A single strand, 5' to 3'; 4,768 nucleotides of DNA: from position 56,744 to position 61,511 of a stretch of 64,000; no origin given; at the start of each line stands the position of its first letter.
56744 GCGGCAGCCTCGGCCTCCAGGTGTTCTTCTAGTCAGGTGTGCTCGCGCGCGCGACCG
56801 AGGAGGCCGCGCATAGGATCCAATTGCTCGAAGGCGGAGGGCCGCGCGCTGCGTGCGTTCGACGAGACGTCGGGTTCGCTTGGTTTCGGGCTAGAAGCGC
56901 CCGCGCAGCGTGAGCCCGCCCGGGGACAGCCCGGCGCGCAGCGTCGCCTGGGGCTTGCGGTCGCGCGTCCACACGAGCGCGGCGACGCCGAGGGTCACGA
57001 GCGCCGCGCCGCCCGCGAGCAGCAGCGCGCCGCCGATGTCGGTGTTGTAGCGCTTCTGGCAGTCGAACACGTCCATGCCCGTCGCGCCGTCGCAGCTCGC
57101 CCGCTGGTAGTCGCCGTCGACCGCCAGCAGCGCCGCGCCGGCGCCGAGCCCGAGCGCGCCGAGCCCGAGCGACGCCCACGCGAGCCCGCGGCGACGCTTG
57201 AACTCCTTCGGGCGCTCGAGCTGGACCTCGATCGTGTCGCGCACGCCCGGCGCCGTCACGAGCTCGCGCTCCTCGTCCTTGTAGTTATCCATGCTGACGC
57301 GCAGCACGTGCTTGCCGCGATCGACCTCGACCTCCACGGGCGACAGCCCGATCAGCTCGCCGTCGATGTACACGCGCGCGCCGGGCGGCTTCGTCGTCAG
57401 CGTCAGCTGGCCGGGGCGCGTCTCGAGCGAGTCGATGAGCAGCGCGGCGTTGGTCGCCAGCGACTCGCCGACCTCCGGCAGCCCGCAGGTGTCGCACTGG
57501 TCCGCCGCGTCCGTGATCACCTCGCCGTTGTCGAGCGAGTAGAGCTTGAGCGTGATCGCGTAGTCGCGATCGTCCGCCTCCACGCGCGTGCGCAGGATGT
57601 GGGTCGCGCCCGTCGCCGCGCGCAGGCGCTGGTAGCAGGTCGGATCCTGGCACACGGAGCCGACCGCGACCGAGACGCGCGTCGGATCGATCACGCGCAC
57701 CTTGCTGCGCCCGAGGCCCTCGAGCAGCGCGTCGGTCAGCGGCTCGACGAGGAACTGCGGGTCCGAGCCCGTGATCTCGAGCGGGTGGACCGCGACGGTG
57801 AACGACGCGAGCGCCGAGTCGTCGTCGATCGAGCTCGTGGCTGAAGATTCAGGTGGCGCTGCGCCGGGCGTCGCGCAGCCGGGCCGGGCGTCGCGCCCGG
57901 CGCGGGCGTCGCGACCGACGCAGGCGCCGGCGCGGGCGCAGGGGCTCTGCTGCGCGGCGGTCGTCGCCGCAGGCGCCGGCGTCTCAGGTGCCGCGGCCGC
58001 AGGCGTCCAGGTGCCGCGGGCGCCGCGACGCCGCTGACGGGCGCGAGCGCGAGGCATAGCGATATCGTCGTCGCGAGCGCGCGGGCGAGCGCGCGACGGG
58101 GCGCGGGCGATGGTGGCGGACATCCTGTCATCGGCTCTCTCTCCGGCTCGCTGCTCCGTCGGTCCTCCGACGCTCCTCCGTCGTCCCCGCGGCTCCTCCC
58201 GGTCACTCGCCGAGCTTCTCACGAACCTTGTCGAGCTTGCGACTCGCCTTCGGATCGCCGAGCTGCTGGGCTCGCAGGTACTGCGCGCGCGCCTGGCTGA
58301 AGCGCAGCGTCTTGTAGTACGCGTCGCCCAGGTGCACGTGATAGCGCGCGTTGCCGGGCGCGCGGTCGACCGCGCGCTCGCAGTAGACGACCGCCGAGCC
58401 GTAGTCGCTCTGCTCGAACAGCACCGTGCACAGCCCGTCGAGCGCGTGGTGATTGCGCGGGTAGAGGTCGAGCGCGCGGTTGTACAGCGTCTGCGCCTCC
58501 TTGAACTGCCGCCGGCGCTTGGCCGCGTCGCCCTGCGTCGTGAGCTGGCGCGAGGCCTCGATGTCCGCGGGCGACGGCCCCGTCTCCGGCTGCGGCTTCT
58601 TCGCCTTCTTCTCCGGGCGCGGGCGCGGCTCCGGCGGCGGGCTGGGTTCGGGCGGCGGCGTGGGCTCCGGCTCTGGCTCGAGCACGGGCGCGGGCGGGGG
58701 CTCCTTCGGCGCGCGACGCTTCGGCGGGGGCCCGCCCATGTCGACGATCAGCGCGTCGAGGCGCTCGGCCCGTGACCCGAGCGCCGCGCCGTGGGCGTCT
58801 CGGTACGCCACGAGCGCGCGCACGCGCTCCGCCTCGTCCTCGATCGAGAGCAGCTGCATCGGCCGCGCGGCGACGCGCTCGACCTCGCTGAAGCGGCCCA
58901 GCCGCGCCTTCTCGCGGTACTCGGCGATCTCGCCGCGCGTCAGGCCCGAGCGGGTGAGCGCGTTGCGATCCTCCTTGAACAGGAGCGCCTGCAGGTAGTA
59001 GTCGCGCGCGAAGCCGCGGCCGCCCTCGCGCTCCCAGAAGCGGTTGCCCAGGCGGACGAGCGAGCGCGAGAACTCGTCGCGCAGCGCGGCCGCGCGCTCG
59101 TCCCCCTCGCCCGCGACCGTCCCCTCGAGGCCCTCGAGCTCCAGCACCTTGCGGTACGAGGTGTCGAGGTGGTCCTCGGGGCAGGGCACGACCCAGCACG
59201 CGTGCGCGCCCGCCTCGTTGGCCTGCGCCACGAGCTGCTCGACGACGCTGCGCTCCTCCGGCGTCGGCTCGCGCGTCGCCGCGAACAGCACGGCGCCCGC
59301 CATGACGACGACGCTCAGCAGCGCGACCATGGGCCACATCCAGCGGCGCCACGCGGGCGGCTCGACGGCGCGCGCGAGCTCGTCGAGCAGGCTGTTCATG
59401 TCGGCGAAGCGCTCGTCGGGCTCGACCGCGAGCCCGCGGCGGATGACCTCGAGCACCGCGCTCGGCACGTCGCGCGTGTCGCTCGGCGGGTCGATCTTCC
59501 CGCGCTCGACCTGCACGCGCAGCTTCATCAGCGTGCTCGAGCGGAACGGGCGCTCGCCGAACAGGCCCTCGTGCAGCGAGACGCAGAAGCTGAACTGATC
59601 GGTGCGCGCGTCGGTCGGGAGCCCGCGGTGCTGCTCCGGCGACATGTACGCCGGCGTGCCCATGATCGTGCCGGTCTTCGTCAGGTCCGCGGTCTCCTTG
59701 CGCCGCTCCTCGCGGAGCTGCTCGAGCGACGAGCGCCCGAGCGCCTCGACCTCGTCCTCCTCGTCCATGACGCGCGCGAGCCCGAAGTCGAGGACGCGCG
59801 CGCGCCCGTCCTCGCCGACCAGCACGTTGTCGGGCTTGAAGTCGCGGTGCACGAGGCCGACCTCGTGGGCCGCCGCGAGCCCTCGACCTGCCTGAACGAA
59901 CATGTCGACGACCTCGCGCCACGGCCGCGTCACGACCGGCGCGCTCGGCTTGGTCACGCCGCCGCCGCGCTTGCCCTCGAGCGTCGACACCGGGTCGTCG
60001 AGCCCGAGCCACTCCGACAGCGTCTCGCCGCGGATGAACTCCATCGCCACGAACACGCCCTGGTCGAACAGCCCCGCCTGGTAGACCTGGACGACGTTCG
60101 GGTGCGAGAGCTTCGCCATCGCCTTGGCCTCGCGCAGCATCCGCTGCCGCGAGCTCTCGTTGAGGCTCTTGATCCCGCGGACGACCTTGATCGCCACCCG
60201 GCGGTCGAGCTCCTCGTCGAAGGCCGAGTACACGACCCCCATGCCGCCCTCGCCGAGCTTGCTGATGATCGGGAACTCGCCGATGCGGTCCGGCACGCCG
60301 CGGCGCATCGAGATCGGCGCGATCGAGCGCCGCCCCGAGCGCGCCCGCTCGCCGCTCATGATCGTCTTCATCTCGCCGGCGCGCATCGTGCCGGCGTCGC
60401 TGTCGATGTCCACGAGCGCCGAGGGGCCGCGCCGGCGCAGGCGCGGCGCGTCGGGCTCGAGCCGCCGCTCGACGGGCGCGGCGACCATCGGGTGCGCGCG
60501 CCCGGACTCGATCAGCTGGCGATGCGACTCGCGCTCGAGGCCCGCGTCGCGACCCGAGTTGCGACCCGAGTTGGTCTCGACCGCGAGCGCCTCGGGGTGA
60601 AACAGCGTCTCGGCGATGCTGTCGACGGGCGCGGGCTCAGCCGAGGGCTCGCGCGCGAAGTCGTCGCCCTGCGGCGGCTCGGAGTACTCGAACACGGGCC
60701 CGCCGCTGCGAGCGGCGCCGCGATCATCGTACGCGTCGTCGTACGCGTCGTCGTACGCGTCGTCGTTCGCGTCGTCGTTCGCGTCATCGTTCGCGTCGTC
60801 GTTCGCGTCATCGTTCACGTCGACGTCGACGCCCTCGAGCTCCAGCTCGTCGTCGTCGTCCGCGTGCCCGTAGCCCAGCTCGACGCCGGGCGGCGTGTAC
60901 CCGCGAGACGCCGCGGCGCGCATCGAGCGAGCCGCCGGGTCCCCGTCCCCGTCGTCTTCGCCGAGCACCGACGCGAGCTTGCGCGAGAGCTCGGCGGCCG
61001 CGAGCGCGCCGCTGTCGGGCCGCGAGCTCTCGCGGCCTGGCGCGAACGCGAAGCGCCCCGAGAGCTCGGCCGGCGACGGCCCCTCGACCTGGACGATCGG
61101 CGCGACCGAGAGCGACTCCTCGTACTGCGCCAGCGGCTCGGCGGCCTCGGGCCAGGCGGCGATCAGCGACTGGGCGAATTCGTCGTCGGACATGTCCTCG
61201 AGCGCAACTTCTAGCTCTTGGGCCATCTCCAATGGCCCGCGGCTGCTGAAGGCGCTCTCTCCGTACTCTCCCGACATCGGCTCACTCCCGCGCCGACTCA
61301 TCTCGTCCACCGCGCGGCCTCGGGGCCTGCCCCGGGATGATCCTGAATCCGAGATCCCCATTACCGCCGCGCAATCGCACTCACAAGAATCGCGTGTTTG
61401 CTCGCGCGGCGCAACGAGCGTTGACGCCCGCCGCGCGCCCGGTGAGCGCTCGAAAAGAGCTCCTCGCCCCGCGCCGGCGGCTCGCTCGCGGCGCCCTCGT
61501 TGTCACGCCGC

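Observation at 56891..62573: Three-gene operon: FGE-sulfatase-domain lipoprotein, Ser/Thr kinase with TPR tail, PEGA membrane protein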

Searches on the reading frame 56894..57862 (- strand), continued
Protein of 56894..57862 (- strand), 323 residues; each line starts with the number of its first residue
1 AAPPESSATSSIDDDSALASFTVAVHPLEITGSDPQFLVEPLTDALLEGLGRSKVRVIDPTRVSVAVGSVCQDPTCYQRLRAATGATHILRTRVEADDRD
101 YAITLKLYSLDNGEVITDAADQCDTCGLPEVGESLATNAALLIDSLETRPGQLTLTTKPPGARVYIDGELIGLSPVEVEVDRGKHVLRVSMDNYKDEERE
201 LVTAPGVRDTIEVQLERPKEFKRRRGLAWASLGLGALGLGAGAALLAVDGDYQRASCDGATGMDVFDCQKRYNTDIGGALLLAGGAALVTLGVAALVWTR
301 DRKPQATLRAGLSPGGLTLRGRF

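Call 58: find_encoding_contigs(protein=P0091, flank=6000, max_places=1)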
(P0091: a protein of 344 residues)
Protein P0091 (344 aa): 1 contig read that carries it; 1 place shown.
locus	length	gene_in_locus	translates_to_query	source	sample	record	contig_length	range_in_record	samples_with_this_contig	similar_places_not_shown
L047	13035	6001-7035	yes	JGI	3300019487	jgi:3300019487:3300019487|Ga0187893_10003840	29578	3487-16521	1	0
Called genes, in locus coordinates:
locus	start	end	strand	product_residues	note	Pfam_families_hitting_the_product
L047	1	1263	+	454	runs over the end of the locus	PF00206:Lyase_1, PF10415:FumaraseC_C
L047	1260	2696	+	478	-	PF02321:OEP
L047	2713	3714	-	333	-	PF01590:GAF, PF13185:GAF_2 (weak), PF00512:HisKA, PF02518:HATPase_c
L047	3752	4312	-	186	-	-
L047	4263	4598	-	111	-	-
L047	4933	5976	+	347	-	-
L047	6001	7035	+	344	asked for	PF08308:PEGA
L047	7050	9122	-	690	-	PF00069:Pkinase, PF07714:PK_Tyr_Ser-Thr, PF00515:TPR_1 (faint), PF07719:TPR_2 (faint), PF12895:ANAPC3, PF13424:TPR_12 (weak), PF13432:TPR_16, PF14559:TPR_19 (weak), +1 more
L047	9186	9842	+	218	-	PF07638:Sigma70_ECF (weak), PF04542:Sigma70_r2, PF08281:Sigma70_r4_2, PF04545:Sigma70_r4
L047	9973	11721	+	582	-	PF07626:PSD3, PF07637:PSD5, PF07631:PSD4, PF07627:PSCyt3, PF07624:PSD2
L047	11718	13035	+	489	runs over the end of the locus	PF07586:HXXSHH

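Call 59: find_encoding_contigs(protein=P0114, flank=6000, max_places=1)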
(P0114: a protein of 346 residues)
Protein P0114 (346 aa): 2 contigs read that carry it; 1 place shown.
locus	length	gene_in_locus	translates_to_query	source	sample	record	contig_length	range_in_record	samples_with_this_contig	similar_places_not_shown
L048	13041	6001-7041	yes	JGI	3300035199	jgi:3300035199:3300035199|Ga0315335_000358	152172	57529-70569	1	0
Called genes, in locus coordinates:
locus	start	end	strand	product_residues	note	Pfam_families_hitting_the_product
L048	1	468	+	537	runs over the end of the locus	-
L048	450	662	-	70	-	-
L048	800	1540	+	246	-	-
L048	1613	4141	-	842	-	PF00069:Pkinase, PF07714:PK_Tyr_Ser-Thr, PF24885:TPR_NPHP3 (weak), PF13424:TPR_12, PF24885:TPR_NPHP3, PF17874:TPR_MalT, PF13374:TPR_10, PF13424:TPR_12, +6 more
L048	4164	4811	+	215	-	PF07638:Sigma70_ECF (faint), PF04542:Sigma70_r2, PF08281:Sigma70_r4_2, PF04545:Sigma70_r4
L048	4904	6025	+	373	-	-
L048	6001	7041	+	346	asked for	PF08308:PEGA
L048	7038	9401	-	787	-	PF00069:Pkinase, PF07714:PK_Tyr_Ser-Thr, PF14559:TPR_19 (faint), PF07719:TPR_2 (faint), PF00515:TPR_1 (faint), PF12895:ANAPC3 (weak), PF13432:TPR_16 (weak)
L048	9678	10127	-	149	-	-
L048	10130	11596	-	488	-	PF13620:CarboxypepD_reg (faint), PF13715:CarbopepD_reg_2 (faint)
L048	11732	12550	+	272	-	-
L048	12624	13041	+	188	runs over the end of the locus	PF04542:Sigma70_r2, PF08281:Sigma70_r4_2, PF04545:Sigma70_r4 (weak)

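Call 60: find_encoding_contigs(protein=P0150, flank=6000, max_places=1)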
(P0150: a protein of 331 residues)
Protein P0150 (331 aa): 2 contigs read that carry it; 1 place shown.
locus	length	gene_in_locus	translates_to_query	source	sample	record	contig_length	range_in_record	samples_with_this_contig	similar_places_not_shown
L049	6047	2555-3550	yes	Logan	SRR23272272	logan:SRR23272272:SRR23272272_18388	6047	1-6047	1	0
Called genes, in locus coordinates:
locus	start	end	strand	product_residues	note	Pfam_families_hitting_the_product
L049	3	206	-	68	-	?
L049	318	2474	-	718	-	PF00069:Pkinase, PF07714:PK_Tyr_Ser-Thr, PF13424:TPR_12 (faint), PF00515:TPR_1 (faint), PF07719:TPR_2 (faint), PF12895:ANAPC3, PF13432:TPR_16, PF14559:TPR_19 (weak)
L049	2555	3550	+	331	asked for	PF08308:PEGA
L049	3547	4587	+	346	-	-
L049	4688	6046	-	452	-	?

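Call 61: find_encoding_contigs(protein=P0162, flank=6000, max_places=1)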
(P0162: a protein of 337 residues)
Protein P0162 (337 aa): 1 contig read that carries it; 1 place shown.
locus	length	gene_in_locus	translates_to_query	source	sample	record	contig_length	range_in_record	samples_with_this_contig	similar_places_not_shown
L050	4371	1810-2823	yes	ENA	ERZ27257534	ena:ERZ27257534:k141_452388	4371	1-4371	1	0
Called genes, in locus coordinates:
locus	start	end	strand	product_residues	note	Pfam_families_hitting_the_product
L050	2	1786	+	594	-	?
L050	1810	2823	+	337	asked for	PF08308:PEGA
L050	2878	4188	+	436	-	-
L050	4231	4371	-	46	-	?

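Call 70: search_protein_families(library=padloc, proteins=[window:56894-57862:-], max_evalue=0.001)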
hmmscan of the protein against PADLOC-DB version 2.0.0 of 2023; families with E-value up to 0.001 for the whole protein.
window:56894-57862:- (323 aa): 0 families

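Call 78: list_cluster_members(proteins=[P0008, P0020, P0023, P0066, P0133, P0154, P0091, P0114, P0150, P0162])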
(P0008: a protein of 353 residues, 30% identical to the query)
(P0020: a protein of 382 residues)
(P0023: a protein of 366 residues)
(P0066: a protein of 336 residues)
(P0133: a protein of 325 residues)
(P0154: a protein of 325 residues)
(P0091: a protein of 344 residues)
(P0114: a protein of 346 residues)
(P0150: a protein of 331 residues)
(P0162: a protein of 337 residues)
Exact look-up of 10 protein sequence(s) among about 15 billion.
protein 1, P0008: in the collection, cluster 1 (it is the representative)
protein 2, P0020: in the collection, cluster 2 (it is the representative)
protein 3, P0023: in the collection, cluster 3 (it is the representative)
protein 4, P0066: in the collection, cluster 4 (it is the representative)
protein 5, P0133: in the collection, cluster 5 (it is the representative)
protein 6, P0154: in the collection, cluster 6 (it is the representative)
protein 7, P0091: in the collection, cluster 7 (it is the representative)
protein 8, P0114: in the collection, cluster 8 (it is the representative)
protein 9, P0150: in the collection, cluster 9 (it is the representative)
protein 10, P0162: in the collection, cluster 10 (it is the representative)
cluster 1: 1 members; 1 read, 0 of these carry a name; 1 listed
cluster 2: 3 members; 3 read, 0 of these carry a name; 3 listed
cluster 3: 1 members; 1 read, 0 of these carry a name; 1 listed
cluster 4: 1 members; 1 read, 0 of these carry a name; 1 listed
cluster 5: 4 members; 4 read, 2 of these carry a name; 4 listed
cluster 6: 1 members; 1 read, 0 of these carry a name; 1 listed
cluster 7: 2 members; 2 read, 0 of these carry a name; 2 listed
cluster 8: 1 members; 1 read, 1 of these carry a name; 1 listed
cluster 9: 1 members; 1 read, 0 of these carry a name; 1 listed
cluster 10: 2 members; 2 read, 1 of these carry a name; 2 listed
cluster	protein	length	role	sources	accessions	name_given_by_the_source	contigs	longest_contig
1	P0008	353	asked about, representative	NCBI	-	-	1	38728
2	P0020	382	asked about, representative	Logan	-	-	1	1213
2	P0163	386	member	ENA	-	-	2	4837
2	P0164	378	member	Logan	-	-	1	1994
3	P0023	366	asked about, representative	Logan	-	-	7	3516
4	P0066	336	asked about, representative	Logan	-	-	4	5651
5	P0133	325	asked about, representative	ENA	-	-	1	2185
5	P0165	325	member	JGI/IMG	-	hypothetical protein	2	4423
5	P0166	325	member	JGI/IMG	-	hypothetical protein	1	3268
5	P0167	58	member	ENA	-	-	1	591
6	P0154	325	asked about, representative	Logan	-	-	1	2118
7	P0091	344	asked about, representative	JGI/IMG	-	-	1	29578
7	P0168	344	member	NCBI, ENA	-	-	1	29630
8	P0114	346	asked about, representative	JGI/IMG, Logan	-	hypothetical protein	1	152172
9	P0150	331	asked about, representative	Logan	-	-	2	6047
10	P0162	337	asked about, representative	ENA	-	-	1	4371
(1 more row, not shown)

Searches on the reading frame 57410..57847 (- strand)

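Call 73: search_protein_families(library=pfam, proteins=[window:57410-57847:-], max_evalue=10)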
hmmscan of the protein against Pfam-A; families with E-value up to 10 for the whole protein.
seq(146 aa): 1 family
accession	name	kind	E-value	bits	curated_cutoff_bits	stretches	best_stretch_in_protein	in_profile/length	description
PF04522.18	BBMV_Gp1_N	-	0.19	11.7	27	1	6-29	44-68/242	Broad bean mottle virus, Gp1, N-terminal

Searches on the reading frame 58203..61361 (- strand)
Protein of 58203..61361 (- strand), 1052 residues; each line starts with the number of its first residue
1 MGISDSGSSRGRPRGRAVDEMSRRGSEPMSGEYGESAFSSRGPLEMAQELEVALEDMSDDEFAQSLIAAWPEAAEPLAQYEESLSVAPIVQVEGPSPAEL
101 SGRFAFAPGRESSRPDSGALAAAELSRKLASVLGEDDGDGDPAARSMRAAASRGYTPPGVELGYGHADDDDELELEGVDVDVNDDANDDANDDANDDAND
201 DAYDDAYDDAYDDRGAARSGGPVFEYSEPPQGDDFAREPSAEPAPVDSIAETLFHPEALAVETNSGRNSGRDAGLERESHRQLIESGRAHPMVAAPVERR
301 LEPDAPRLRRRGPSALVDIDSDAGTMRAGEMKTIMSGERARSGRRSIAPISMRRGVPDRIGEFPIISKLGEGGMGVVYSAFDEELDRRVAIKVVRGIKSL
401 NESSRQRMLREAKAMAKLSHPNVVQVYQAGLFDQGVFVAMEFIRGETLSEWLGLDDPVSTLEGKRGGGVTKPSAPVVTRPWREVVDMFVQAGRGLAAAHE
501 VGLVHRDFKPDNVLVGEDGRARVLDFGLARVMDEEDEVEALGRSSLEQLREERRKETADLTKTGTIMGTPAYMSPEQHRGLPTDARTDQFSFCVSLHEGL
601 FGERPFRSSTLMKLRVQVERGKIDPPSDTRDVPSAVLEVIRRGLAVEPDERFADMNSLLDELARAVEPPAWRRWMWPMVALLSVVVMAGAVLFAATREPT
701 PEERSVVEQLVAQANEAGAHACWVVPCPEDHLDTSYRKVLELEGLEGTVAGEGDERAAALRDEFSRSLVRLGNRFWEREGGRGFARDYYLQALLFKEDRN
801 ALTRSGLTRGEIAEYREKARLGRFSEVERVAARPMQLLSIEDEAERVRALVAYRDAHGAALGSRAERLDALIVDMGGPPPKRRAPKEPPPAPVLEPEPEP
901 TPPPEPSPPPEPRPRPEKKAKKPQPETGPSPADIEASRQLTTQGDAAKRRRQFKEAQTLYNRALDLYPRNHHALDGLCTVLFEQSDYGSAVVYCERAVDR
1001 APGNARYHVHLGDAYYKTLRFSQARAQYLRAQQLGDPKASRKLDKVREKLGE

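Call 3: search_protein_families(library=pfam, proteins=[window:58203-61361:-], max_evalue=0.01)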
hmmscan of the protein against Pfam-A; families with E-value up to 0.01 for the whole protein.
window:58203-61361:- (1052 aa): 13 families
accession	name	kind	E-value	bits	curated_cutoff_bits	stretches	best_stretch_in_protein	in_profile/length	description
PF00069.31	Pkinase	-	6e-36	124.6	31.7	1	366-653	4-253/263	Protein kinase domain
PF07714.23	PK_Tyr_Ser-Thr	-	1e-27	97.6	23.1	1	366-652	4-249/258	Protein tyrosine and serine/threonine kinase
PF13432.12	TPR_16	-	9.5e-10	39.2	32.7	2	942-1005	2-65/65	Tetratricopeptide repeat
PF07719.23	TPR_2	-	1.4e-09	37.8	27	1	942-970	6-34/34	Tetratricopeptide repeat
PF14559.12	TPR_19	-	2.3e-08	34.7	25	1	981-1030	1-50/68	Tetratricopeptide repeat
PF00515.34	TPR_1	-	1.4e-06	28.3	27.8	0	944-970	8-34/34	Tetratricopeptide repeat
PF01636.29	APH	-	4.3e-06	27.1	23.2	1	496-533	163-201/239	Phosphotransferase enzyme family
PF13424.12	TPR_12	-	3.5e-05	24.4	30.1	0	974-1031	6-71/77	Tetratricopeptide repeat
PF13428.12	TPR_14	-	0.00016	22.5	23.5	0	944-976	8-40/44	Tetratricopeptide repeat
PF13181.12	TPR_8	-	0.00048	20.5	25.7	0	943-970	7-34/34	Tetratricopeptide repeat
PF12895.13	ANAPC3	-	0.0018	18.9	27.2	1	951-1028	3-79/82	Anaphase-promoting complex, cyclosome, subunit 3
PF13414.12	TPR_11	-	0.003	17.7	26.8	0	980-1017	3-40/42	TPR repeat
PF03109.22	ABC1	-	0.0087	15.7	22.9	0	497-536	182-221/244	ABC1 atypical kinase-like domain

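Call 4: search_protein_families(library=ncbifam, proteins=[window:58203-61361:-], max_evalue=0.01)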
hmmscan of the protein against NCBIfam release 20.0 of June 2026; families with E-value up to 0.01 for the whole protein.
window:58203-61361:- (1052 aa): 28 families (the best 25 are shown)
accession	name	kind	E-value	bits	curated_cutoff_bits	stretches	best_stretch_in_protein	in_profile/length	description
NF033483.0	PknB_PASTA_kin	equivalog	6.9e-61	206.9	450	3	364-459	10-105/563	Stk1 family PASTA domain-containing Ser/Thr kinase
NF009651.0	PRK13184.1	equivalog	4.2e-47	160.7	839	1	361-667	2-292/932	serine/threonine-protein kinase PknD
NF052427.1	StpK7MSMEG_1200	equivalog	2.4e-42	145.2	900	2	360-535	6-161/601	serine/threonine protein kinase StpK7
NF047741.1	antiphage_MADS6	equivalog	9.7e-42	143.3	460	2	486-669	303-464/612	methylation-associated defense system protein kinase MAD6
TIGR03903.1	TOMM_kin_cyc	equivalog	8.7e-28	96.7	705.75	1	387-612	4-195/1267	TOMM system kinase/cyclase fusion protein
NF038150.1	lanthi_synth_IV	equivalog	7.3e-22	77.5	650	1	374-560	202-379/851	class IV lanthionine synthetase LanL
NF038151.1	lanthi_synth_III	equivalog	1.6e-16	59.9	575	1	365-559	224-411/833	class III lanthionine synthetase LanKC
NF053615.1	SerThrKinAfsKStmc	equivalog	2.6e-16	59.5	1300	1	356-530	8-159/809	protein serine/threonine kinase AfsK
NF033442.0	BREX_PglW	equivalog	1.4e-10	39.5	990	1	493-664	323-485/1391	BREX system serine/threonine kinase PglW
NF011463.0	PRK14879.1-4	equivalog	2.9e-08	33.4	188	1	489-537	121-168/237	Kae1-associated kinase Bud32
TIGR03724.2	arch_bud32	equivalog_domain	3.2e-08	33.3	125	1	405-537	37-139/193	KEOPS complex kinase/ATPase Bud32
TIGR02917.1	PEP_TPR_lipo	equivalog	3.9e-08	31.7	312.2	1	955-1026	821-892/899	XrtA/PEP-CTERM system TPR-repeat protein PrsT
NF058632.1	SerThrKinPrkT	equivalog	1.3e-06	27.7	280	1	363-452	23-111/322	serine/threonine protein kinase PrkT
NF011464.0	PRK14879.1-7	equivalog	2.3e-06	27.5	246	1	483-541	104-158/221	Kae1-associated kinase Bud32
TIGR03939.1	PGA_TPR_OMP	equivalog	4.4e-06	25.2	366.65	1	938-1008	87-157/800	poly-beta-1,6 N-acetyl-D-glucosamine export porin PgaA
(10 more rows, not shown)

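Call 5: find_encoding_contigs(protein=window:58203-61361:-, flank=10000, max_places=6)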
Protein window:58203-61361:- (1052 aa): no gene with exactly this product is on record in the collection.

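Call 70: search_protein_families(library=padloc, proteins=[window:58203-61361:-], max_evalue=0.001)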
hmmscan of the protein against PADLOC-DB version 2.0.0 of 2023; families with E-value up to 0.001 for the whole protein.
window:58203-61361:- (1052 aa): 32 families (the best 25 are shown)
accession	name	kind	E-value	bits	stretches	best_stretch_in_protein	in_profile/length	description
PDLC01088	C3a189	-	5.9e-69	231.5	1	360-707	4-295/840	kinase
PDLC04053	PD-T4-6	-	6.2e-68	227.5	3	358-453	6-101/311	-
PDLC04042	PD-T4-6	-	1.4e-66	223.1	2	481-667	108-274/292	-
PDLC04061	PD-T4-6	-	1.2e-59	201.2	2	363-535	18-173/510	-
PDLC04043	PD-T4-6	-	3.5e-59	199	3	358-451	12-105/452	-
PDLC04138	mad6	-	2e-57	193.5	1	356-670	46-318/659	mads_6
PDLC04060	PD-T4-6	-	2.1e-55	186.5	3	363-452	10-99/486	-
PDLC04054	PD-T4-6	-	1.2e-54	184.1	3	363-451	12-101/347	-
PDLC04057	PD-T4-6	-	3.1e-54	182.7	3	362-452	9-99/443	-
PDLC04041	PD-T4-6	-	6.8e-52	175.2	1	349-719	16-305/443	-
PDLC04047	PD-T4-6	-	3.5e-51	172.2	3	359-458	8-108/327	-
PDLC04039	PD-T4-6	-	3.6e-49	166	2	360-535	13-167/458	-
PDLC04048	PD-T4-6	-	2.6e-44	150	3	363-460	12-110/354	-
PDLC04064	PD-T4-6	-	4.2e-42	142.4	3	559-663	173-278/369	-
PDLC04052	PD-T4-6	-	1.4e-41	141.2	2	367-537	15-168/496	-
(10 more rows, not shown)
